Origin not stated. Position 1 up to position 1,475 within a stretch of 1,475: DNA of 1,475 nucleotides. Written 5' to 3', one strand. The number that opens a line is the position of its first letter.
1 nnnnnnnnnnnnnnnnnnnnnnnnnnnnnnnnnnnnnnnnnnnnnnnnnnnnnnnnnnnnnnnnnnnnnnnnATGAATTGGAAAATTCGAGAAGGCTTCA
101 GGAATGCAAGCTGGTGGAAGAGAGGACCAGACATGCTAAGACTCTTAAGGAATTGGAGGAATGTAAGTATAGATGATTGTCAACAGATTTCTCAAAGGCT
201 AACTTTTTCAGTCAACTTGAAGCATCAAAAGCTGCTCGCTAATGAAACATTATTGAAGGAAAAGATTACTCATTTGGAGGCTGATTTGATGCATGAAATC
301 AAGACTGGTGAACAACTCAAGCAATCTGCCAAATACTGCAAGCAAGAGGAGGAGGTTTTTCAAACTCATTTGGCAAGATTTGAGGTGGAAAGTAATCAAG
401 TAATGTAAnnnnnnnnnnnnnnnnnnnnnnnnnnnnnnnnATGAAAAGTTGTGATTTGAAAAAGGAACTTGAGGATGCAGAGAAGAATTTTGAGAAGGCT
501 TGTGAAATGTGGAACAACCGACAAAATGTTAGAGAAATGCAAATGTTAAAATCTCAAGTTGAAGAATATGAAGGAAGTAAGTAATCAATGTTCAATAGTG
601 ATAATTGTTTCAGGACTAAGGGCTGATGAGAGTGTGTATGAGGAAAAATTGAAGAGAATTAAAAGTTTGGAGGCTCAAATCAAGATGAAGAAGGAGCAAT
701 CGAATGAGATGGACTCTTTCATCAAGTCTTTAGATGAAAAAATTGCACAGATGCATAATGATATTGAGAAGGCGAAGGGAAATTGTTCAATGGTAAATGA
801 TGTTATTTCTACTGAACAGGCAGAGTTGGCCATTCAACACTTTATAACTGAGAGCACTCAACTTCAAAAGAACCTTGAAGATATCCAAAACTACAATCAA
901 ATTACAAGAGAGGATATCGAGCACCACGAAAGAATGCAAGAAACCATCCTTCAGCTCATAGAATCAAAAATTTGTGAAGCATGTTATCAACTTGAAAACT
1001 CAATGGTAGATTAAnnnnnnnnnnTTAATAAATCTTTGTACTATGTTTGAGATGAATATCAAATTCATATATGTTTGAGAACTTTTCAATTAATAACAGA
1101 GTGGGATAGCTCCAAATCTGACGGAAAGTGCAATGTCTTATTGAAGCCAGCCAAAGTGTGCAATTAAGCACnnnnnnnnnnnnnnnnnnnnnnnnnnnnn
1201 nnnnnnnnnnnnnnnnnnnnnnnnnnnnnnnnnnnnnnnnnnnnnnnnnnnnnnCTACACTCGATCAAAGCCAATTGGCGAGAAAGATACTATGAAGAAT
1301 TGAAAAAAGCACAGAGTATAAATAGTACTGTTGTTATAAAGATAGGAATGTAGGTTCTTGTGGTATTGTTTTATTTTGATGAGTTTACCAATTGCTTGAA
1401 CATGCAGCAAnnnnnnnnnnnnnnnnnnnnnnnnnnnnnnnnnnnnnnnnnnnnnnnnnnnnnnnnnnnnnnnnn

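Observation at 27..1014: The two ORFs in the track are one spliced eukaryotic gene with three micro-introns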

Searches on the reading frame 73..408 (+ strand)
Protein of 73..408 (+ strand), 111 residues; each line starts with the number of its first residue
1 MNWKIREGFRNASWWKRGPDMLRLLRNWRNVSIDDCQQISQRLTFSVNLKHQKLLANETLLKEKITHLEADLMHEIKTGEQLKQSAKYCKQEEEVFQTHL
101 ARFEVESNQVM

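Call 13: find_encoding_contigs(protein=window:73-408:+, flank=10000, max_places=6)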
Protein window:73-408:+ (111 aa): no gene with exactly this product is on record in the collection.

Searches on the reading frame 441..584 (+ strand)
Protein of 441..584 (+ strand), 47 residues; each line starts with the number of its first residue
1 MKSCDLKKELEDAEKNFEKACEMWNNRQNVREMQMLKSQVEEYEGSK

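Call 30: find_encoding_contigs(protein=window:441-584:+, flank=10000, max_places=6)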
Protein window:441-584:+ (47 aa): 1 contig read that carries it; 1 place shown.
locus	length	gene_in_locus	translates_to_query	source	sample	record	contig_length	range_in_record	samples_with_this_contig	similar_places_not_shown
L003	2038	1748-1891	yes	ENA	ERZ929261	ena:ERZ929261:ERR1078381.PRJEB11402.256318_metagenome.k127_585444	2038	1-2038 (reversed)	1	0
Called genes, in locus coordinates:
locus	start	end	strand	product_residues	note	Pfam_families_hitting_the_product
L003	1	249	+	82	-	?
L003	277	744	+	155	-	PF12007:DUF3501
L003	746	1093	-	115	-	-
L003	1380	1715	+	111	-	-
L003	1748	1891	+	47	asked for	-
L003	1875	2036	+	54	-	?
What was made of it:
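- Tried and rejected: Only the 47-aa ORF 441-584 led to a contig, L003 (call 30).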

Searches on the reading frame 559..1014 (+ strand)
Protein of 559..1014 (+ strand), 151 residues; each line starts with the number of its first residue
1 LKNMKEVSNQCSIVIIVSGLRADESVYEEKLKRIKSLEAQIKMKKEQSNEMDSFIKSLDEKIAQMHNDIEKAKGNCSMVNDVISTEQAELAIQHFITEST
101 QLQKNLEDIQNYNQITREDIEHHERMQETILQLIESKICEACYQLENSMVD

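Call 12: find_encoding_contigs(protein=window:559-1014:+, flank=10000, max_places=6)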
Protein window:559-1014:+ (151 aa): no gene with exactly this product is on record in the collection.

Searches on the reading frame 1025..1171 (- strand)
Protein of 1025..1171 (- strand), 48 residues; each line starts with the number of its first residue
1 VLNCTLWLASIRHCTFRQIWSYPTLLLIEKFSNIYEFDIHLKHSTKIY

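Call 55: find_encoding_contigs(protein=window:1025-1171:-, flank=5000, max_places=3)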
Protein window:1025-1171:- (48 aa): no gene with exactly this product is on record in the collection.

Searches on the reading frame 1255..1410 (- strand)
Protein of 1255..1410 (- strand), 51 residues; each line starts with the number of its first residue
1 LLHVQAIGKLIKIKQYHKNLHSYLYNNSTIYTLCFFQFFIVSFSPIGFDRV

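Call 54: find_encoding_contigs(protein=window:1255-1410:-, flank=5000, max_places=3)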
Protein window:1255-1410:- (51 aa): no gene with exactly this product is on record in the collection.
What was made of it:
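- Tried and rejected: None is on record (calls 12, 13, 54, 55).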
